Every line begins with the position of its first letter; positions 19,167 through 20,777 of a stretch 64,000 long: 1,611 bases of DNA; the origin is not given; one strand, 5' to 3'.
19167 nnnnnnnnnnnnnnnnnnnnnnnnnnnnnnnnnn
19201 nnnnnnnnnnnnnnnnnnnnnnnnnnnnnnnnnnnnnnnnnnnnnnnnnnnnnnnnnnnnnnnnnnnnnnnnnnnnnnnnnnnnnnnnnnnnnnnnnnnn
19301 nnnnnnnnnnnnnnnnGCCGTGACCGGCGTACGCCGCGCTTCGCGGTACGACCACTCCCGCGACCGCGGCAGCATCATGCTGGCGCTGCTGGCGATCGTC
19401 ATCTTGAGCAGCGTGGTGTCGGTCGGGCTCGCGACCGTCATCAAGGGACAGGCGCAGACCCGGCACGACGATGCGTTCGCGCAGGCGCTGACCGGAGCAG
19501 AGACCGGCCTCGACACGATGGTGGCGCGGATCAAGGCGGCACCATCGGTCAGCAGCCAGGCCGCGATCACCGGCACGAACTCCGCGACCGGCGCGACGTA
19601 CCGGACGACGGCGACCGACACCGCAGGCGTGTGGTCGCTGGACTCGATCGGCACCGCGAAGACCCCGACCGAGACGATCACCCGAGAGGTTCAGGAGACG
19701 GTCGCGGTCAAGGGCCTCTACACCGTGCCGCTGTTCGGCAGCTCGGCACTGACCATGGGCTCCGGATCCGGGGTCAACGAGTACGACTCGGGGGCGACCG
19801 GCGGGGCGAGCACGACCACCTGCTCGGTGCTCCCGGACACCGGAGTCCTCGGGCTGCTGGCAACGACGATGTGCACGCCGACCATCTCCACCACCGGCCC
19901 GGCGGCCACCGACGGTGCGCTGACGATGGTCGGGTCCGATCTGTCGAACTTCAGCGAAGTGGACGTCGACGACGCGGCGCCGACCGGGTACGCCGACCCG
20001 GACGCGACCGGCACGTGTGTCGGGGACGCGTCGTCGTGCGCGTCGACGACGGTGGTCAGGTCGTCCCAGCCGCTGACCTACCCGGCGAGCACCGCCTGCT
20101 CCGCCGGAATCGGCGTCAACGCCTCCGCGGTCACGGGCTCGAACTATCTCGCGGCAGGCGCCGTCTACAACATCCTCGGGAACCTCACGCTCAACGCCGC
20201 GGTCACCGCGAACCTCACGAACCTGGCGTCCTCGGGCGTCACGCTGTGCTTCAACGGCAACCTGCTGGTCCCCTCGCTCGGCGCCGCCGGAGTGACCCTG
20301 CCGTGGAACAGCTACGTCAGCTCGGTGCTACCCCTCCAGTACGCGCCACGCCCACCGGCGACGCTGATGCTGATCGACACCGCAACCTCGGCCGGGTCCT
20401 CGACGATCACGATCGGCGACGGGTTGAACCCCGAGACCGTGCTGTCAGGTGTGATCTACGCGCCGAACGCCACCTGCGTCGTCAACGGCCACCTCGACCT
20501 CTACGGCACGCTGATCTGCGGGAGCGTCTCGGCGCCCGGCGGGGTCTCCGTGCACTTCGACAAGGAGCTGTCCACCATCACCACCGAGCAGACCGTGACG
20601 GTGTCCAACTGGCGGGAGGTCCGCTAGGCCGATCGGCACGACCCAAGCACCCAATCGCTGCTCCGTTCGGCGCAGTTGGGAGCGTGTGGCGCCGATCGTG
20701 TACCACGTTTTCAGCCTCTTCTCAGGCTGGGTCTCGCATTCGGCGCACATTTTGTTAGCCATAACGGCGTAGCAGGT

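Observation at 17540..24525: Tandemly duplicated type IV pilin-like gene triplets (large pilin / pseudopilin / PilX-N-like) with no ATPase or prepilin peptidase nearby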

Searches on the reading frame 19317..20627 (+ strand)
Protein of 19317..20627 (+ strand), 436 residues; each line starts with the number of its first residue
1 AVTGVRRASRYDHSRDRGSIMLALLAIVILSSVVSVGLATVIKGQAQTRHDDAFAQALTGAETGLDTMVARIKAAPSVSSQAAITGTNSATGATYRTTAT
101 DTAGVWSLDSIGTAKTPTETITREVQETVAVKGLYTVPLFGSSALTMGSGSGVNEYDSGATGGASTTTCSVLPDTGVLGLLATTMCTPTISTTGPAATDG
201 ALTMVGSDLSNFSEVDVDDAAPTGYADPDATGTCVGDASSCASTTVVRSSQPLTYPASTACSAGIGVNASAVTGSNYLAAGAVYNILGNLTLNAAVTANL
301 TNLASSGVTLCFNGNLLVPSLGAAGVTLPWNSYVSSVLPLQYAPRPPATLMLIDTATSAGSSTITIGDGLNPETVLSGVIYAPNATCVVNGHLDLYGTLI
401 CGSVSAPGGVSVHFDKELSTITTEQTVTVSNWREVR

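Call 3: search_protein_families(library=pfam, proteins=[window:19317-20627:+], max_evalue=1)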
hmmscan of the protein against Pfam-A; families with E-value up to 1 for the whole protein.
window:19317-20627:+ (436 aa): 1 family
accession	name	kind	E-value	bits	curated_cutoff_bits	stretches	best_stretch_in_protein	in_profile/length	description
PF23981.1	DUF7305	-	8.5e-09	36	27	1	373-420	137-184/185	Domain of unknown function (DUF7305)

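Call 4: search_protein_families(library=ncbifam, proteins=[window:19317-20627:+], max_evalue=1)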
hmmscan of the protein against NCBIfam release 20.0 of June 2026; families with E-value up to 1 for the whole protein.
window:19317-20627:+ (436 aa): 0 families

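Call 13: find_homologous_proteins(query=window:19320-20627:+, max_evalue=0.001)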
Query window:19320-20627:+ (435 aa): 69 proteins with E <= 0.001 among 8000 candidates.
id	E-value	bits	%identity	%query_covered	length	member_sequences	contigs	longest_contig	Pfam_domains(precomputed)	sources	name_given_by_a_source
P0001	1.7e-269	911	100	100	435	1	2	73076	PF23981.2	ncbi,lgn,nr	ncbi:MAG TPA: hypothetical protein VG899_13610 [Mycobacteriales bacterium]|nr:hypothetical protein [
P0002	5.5e-235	798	86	100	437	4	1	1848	PF23981.2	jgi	jgi:hypothetical protein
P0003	7.2e-233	791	85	100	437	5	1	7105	PF23981.2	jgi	jgi:hypothetical protein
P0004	1.2e-226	770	82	100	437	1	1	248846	PF23981.2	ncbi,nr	ncbi:MAG TPA: hypothetical protein VHB69_07045 [Mycobacteriales bacterium]|nr:hypothetical protein [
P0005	1.4e-221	754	82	100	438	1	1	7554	PF23981.2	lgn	-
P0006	1.1e-219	747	82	100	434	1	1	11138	PF23981.2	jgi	jgi:hypothetical protein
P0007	4.7e-216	735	79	97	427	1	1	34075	PF23981.2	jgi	jgi:hypothetical protein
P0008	7.3e-210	715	76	100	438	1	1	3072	PF23981.2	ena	-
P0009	4.3e-205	699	74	100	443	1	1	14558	PF23981.2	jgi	jgi:hypothetical protein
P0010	8.2e-204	695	77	96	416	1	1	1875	PF23981.2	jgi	jgi:hypothetical protein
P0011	1.5e-200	684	73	99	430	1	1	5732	PF23981.2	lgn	-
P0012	3.0e-199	680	74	99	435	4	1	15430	PF23981.2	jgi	jgi:hypothetical protein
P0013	2.3e-196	671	76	96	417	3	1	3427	PF23981.2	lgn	-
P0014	1.0e-195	668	73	97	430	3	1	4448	PF23981.2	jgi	jgi:hypothetical protein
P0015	8.3e-194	662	72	98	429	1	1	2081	PF23981.2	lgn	-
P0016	4.2e-193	660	73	97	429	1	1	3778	PF23981.2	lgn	-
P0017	4.0e-192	657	71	98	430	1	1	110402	PF23981.2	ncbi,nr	ncbi:MAG TPA: hypothetical protein VHD81_11155 [Mycobacteriales bacterium]|nr:hypothetical protein [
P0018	2.1e-191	654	72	97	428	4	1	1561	PF23981.2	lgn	-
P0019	3.2e-191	654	72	99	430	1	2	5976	PF23981.2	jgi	jgi:hypothetical protein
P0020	2.3e-190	651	71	97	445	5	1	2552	PF23981.2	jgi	jgi:hypothetical protein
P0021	4.0e-190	650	73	95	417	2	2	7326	PF23981.2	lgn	-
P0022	1.1e-189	649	70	99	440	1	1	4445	PF23981.2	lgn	-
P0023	2.5e-188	644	70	98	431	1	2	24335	PF23981.2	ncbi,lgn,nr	ncbi:MAG TPA: hypothetical protein VHE57_13780 [Mycobacteriales bacterium]|nr:hypothetical protein [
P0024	2.7e-188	644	69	99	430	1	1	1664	PF23981.2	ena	-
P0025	1.5e-187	641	69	100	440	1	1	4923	PF23981.2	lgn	-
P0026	5.3e-186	636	71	96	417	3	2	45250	PF23981.2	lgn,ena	-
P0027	8.9e-186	636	70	98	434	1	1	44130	PF23981.2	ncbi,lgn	-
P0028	1.4e-183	628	79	85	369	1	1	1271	PF23981.2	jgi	jgi:hypothetical protein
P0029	2.8e-183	627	70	97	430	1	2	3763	PF23981.2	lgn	-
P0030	1.2e-182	625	66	99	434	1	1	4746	PF23981.2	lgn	-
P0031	1.6e-182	625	70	100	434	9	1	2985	PF23981.2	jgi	jgi:hypothetical protein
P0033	3.8e-180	617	68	99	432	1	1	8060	PF23981.2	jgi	jgi:hypothetical protein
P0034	5.7e-179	613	67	99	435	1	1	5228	PF23981.2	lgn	-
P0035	1.6e-178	612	68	97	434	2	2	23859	PF23981.2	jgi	jgi:hypothetical protein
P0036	4.8e-176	604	66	99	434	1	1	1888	PF23981.2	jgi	jgi:hypothetical protein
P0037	2.4e-174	598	66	97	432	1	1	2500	PF23981.2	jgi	jgi:hypothetical protein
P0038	3.2e-174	598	66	99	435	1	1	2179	PF23981.2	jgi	jgi:hypothetical protein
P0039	7.7e-174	596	66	97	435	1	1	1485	PF23981.2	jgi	jgi:hypothetical protein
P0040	9.4e-173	593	65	99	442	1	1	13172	PF23981.2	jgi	jgi:hypothetical protein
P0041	4.3e-172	591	65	99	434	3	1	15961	PF23981.2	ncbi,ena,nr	ncbi:MAG: hypothetical protein JO214_16360 [Frankiaceae bacterium]|nr:hypothetical protein [Frankiac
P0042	6.3e-172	590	65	99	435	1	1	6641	PF23981.2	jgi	jgi:hypothetical protein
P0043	7.3e-172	590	67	96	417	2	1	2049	PF23981.2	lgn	-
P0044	1.2e-170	586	63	99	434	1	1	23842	PF23981.2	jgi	jgi:hypothetical protein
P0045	6.3e-169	580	65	97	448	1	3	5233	PF23981.2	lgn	-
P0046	1.4e-168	579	63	100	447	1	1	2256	PF23981.2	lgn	-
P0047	1.1e-165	569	63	99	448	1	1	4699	PF23981.2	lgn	-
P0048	4.2e-158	545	63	95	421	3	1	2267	PF23981.2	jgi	jgi:hypothetical protein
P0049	8.3e-147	507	84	65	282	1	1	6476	PF23981.2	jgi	jgi:hypothetical protein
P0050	4.2e-146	505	72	74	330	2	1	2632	PF23981.2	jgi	jgi:hypothetical protein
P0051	6.5e-142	491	69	78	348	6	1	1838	PF23981.2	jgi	jgi:hypothetical protein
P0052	2.9e-136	473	70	75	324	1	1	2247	PF23981.2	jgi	jgi:hypothetical protein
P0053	1.9e-129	450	81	58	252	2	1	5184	PF23981.2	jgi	jgi:hypothetical protein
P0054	1.0e-121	425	77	58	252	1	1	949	PF23981.2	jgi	jgi:hypothetical protein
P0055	1.0e-119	418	77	60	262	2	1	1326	PF23981.2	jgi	jgi:hypothetical protein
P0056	1.3e-115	405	75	58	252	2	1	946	PF23981.2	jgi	jgi:hypothetical protein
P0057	3.1e-115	403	70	61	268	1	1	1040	PF23981.2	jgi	jgi:hypothetical protein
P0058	7.7e-97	343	45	100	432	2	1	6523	PF23981.2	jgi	jgi:hypothetical protein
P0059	1.3e-93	332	44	97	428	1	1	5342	PF23981.2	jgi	jgi:hypothetical protein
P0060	3.1e-92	328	44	100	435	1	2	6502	PF23981.2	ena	-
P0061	3.2e-89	318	43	97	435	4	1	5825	PF23981.2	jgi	jgi:hypothetical protein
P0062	2.0e-88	315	43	98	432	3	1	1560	PF23981.2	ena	-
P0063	3.1e-87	311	43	98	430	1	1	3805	PF23981.2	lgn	-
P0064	1.6e-81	292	44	99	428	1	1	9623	PF23981.2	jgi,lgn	jgi:hypothetical protein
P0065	1.1e-80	290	40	100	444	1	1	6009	PF23981.2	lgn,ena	-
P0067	3.4e-73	265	43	98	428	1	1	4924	PF23981.2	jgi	jgi:hypothetical protein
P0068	1.8e-67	246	41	98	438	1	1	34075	PF23981.2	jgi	jgi:type II secretory pathway pseudopilin PulG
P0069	2.6e-55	206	40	98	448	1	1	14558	PF23981.2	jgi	jgi:hypothetical protein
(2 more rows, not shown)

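Call 14: find_encoding_contigs(protein=P0004, flank=10000, max_places=2)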
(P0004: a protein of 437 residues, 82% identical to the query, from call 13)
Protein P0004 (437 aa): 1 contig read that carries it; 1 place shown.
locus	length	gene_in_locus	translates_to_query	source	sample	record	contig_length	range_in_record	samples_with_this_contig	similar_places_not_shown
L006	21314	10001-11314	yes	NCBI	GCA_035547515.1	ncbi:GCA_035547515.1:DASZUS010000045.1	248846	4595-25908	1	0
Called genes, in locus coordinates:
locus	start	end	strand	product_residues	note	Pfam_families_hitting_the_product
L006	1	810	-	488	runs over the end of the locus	PF00672:HAMP, PF00512:HisKA, PF02518:HATPase_c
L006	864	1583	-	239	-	PF00072:Response_reg, PF00486:Trans_reg_C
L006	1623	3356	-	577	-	PF00364:Biotin_lipoyl (faint), PF25917:BSH_RND (faint), PF25989:YknX_C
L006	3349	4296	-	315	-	PF18914:DUF5666 (faint)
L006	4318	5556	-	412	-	PF12704:MacB_PCD, PF02687:FtsX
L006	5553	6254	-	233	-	PF00005:ABC_tran, PF13304:AAA_21 (faint)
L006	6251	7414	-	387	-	PF25973:BSH_CzcB, PF25990:Beta-barrel_YknX (weak), PF25967:RND-MFP_C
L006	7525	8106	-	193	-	PF01227:GTP_cyclohydroI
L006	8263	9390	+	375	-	PF07963:N_methyl (weak)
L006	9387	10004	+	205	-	PF07963:N_methyl (weak)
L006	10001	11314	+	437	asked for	PF23981:DUF7305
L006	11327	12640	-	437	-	PF03109:ABC1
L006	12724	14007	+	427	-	PF00285:Citrate_synt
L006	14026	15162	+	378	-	-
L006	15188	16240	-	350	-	PF00899:ThiF (faint)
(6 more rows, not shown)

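Call 15: find_encoding_contigs(protein=P0068, flank=10000, max_places=2)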
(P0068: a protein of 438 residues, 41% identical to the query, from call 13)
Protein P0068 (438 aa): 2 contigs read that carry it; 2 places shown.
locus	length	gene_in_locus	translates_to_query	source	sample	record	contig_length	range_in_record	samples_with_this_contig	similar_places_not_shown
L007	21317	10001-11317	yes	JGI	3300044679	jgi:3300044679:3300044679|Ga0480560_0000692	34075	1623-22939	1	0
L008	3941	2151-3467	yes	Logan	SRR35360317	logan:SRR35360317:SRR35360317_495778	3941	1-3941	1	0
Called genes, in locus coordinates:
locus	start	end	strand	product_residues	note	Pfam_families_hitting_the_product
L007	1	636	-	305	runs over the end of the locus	PF18914:DUF5666 (faint)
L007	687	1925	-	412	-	PF12704:MacB_PCD, PF02687:FtsX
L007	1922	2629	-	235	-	PF00005:ABC_tran, PF02463:SMC_N (faint), PF13304:AAA_21 (faint)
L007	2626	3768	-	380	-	PF25973:BSH_CzcB, PF25990:Beta-barrel_YknX (weak), PF25967:RND-MFP_C (weak)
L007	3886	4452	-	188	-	PF01227:GTP_cyclohydroI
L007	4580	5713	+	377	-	PF07963:N_methyl (weak)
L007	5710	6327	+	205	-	PF07963:N_methyl (faint)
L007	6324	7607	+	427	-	PF23981:DUF7305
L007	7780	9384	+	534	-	-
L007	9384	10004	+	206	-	PF07963:N_methyl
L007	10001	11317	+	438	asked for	PF23981:DUF7305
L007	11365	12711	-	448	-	PF03109:ABC1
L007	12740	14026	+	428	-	PF00285:Citrate_synt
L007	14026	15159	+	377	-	-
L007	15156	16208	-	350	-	PF00899:ThiF (faint)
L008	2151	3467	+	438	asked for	PF23981:DUF7305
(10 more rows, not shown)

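Call 18: find_related_loci(query=A1, collection=genome_contigs, flank=10000)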
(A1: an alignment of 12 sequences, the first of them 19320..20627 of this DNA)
Query A1 (435 aa) in genome_contigs; peptide patterns used: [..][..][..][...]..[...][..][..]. (x = any residue, [..] = any of these).
17 stretches matched a pattern; 13 encode a relative of the query (tblastn E <= 1e-3); 13 distinct loci.
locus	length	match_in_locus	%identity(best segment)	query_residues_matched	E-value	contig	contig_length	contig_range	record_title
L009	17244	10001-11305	85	3-435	0e+0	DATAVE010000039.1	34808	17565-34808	MAG TPA_asm: Mycobacteriales bacterium isolate SMAG_U5591 k141_1506734, whole genome shotgun sequence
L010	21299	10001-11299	83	5-435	0e+0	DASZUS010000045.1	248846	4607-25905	MAG TPA_asm: Mycobacteriales bacterium isolate SMAG_U6111 k141_551096, whole genome shotgun sequence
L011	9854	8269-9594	76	3-435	0e+0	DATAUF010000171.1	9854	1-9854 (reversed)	MAG TPA_asm: Mycobacteriales bacterium isolate SMAG_U5565 k141_3301421, whole genome shotgun sequence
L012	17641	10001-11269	72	13-434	0e+0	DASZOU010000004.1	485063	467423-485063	MAG TPA_asm: Mycobacteriales bacterium isolate SMAG_U5953 k141_132481, whole genome shotgun sequence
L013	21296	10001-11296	70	5-435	0e+0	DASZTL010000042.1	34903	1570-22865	MAG TPA_asm: Mycobacteriales bacterium isolate SMAG_U6075 k141_737441, whole genome shotgun sequence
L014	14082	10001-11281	70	9-434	0e+0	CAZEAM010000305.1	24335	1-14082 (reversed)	MAG TPA_asm: uncultured Frankiaceae bacterium isolate binchicken_co84_27 genome assembly, contig: k141_1016920, whole ge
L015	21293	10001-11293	71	6-435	0e+0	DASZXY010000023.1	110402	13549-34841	MAG TPA_asm: Mycobacteriales bacterium isolate SMAG_U6196 k141_425473, whole genome shotgun sequence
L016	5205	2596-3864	45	7-434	1e-102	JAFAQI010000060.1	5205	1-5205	MAG: Frankiales bacterium isolate CP_BM_ER_60 BM_ER_k147_10475437, whole genome shotgun sequence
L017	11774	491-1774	44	9-434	1e-100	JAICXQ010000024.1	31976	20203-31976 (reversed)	MAG: Frankiales bacterium isolate LS_FP_2_bin.126 k141_3538485_length_31976_cov_14.1251, whole genome shotgun sequence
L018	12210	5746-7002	43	8-433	1e-89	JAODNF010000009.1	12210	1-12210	MAG: Frankiales bacterium isolate RYN_111 scaffold_839385, whole genome shotgun sequence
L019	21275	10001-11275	40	15-434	3e-85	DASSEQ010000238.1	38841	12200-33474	MAG TPA_asm: Mycobacteriales bacterium isolate SMAG_U982 k141_1064004, whole genome shotgun sequence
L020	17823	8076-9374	39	2-433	5e-82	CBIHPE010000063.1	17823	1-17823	MAG TPA_asm: uncultured Frankiales bacterium isolate SRR18156180_metabat2_57 genome assembly, contig: ERZ27336830.1667,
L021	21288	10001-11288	41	9-435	2e-74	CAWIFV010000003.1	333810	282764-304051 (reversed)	MAG: uncultured Actinomycetota bacterium isolate MFD01721.bin.2.61 genome assembly, contig: contig_24347, whole genome s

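Call 21: find_homologous_proteins(query=A1, max_evalue=0.001)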
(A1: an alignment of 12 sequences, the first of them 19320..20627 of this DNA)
Query A1 (12 sequences) (435 aa, profile of the alignment): 84 proteins with E <= 0.001 among 8000 candidates.
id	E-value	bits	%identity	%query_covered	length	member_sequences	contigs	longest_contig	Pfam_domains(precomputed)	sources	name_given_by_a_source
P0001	2.3e-199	681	100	100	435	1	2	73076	PF23981.2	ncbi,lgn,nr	ncbi:MAG TPA: hypothetical protein VG899_13610 [Mycobacteriales bacterium]|nr:hypothetical protein [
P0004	5.1e-198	677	82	100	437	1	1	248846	PF23981.2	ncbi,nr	ncbi:MAG TPA: hypothetical protein VHB69_07045 [Mycobacteriales bacterium]|nr:hypothetical protein [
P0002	2.9e-193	661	86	100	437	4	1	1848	PF23981.2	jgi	jgi:hypothetical protein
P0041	1.0e-192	659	65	99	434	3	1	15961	PF23981.2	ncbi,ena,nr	ncbi:MAG: hypothetical protein JO214_16360 [Frankiaceae bacterium]|nr:hypothetical protein [Frankiac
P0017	1.7e-191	655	71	98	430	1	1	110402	PF23981.2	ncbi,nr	ncbi:MAG TPA: hypothetical protein VHD81_11155 [Mycobacteriales bacterium]|nr:hypothetical protein [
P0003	1.2e-190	652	85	100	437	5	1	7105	PF23981.2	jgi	jgi:hypothetical protein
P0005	1.4e-189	649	82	100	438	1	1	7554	PF23981.2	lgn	-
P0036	2.3e-188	645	66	99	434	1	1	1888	PF23981.2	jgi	jgi:hypothetical protein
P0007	2.5e-188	645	79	97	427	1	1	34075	PF23981.2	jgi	jgi:hypothetical protein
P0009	2.9e-188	644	74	100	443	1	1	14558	PF23981.2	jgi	jgi:hypothetical protein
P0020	5.4e-188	644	71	97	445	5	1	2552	PF23981.2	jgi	jgi:hypothetical protein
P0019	6.0e-188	643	72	99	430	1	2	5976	PF23981.2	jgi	jgi:hypothetical protein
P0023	1.1e-187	642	70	98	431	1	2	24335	PF23981.2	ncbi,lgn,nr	ncbi:MAG TPA: hypothetical protein VHE57_13780 [Mycobacteriales bacterium]|nr:hypothetical protein [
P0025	1.2e-187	642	69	100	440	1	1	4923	PF23981.2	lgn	-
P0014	8.4e-187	640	73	97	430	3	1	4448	PF23981.2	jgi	jgi:hypothetical protein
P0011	9.7e-187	639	73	99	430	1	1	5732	PF23981.2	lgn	-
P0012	1.7e-186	639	74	99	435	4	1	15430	PF23981.2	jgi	jgi:hypothetical protein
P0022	4.0e-186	637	70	99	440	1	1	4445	PF23981.2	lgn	-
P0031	7.1e-186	637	70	100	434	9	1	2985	PF23981.2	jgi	jgi:hypothetical protein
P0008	1.0e-185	636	76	100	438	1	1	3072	PF23981.2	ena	-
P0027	1.3e-185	636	70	98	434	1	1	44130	PF23981.2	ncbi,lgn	-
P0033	1.6e-185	635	68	99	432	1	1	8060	PF23981.2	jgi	jgi:hypothetical protein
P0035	8.6e-185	633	68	97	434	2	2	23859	PF23981.2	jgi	jgi:hypothetical protein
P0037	9.6e-185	633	66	97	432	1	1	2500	PF23981.2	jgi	jgi:hypothetical protein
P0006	1.1e-184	633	82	100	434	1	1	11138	PF23981.2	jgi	jgi:hypothetical protein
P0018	2.6e-184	631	72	97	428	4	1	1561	PF23981.2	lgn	-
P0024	6.6e-184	630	69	99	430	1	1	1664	PF23981.2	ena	-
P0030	8.0e-184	630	66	99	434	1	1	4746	PF23981.2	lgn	-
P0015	1.3e-182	626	72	98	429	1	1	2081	PF23981.2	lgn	-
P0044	2.0e-182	625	63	99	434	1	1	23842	PF23981.2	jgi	jgi:hypothetical protein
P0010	7.0e-182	623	77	96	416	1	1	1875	PF23981.2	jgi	jgi:hypothetical protein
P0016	3.9e-181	621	73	97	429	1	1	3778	PF23981.2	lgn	-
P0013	3.1e-180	618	76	96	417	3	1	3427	PF23981.2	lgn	-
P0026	3.9e-180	618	71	96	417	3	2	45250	PF23981.2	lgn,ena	-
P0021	2.2e-179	615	73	95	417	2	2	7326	PF23981.2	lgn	-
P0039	1.6e-178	612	66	97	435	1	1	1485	PF23981.2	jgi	jgi:hypothetical protein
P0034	5.6e-178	611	67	99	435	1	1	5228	PF23981.2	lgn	-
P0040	2.2e-177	609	65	99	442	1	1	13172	PF23981.2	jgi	jgi:hypothetical protein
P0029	2.4e-176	605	70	97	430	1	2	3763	PF23981.2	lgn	-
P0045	3.6e-175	601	65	97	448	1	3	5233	PF23981.2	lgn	-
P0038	2.1e-174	599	66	99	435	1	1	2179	PF23981.2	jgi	jgi:hypothetical protein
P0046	2.7e-174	598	63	100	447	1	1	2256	PF23981.2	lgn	-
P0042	1.8e-173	596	65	99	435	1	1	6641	PF23981.2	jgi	jgi:hypothetical protein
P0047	3.5e-172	591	63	99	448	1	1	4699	PF23981.2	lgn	-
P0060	2.0e-169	582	44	100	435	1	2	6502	PF23981.2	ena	-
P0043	7.7e-166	571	67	96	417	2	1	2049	PF23981.2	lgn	-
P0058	1.0e-164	567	45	100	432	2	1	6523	PF23981.2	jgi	jgi:hypothetical protein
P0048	2.3e-164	566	63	95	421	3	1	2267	PF23981.2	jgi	jgi:hypothetical protein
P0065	7.5e-164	564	40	100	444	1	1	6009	PF23981.2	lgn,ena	-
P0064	4.3e-159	548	44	99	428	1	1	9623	PF23981.2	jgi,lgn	jgi:hypothetical protein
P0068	3.9e-157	542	41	98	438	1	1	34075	PF23981.2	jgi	jgi:type II secretory pathway pseudopilin PulG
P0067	4.0e-155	535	43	98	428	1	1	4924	PF23981.2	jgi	jgi:hypothetical protein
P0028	7.8e-155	534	79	85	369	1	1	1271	PF23981.2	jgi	jgi:hypothetical protein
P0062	1.5e-153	530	43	98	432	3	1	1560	PF23981.2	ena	-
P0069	2.7e-151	523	40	98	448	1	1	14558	PF23981.2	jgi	jgi:hypothetical protein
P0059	1.1e-149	517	44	97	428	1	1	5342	PF23981.2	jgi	jgi:hypothetical protein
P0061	3.4e-147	509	43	97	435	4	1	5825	PF23981.2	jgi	jgi:hypothetical protein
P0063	4.1e-143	496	43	98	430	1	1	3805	PF23981.2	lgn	-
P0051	1.8e-135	470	69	78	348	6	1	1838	PF23981.2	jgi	jgi:hypothetical protein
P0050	1.5e-132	461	72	74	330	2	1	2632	PF23981.2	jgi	jgi:hypothetical protein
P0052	2.1e-130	454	70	75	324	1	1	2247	PF23981.2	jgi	jgi:hypothetical protein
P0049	2.7e-117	411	84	65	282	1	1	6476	PF23981.2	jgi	jgi:hypothetical protein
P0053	3.1e-108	381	81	58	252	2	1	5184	PF23981.2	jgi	jgi:hypothetical protein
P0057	8.6e-107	376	70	61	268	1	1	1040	PF23981.2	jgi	jgi:hypothetical protein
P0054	8.9e-107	376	77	58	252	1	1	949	PF23981.2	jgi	jgi:hypothetical protein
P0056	1.4e-105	372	75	58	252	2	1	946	PF23981.2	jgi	jgi:hypothetical protein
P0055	4.5e-105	370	77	60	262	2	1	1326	PF23981.2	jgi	jgi:hypothetical protein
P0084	1.1e-4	39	40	10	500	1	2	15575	PF23981.2,PF14341.12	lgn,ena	-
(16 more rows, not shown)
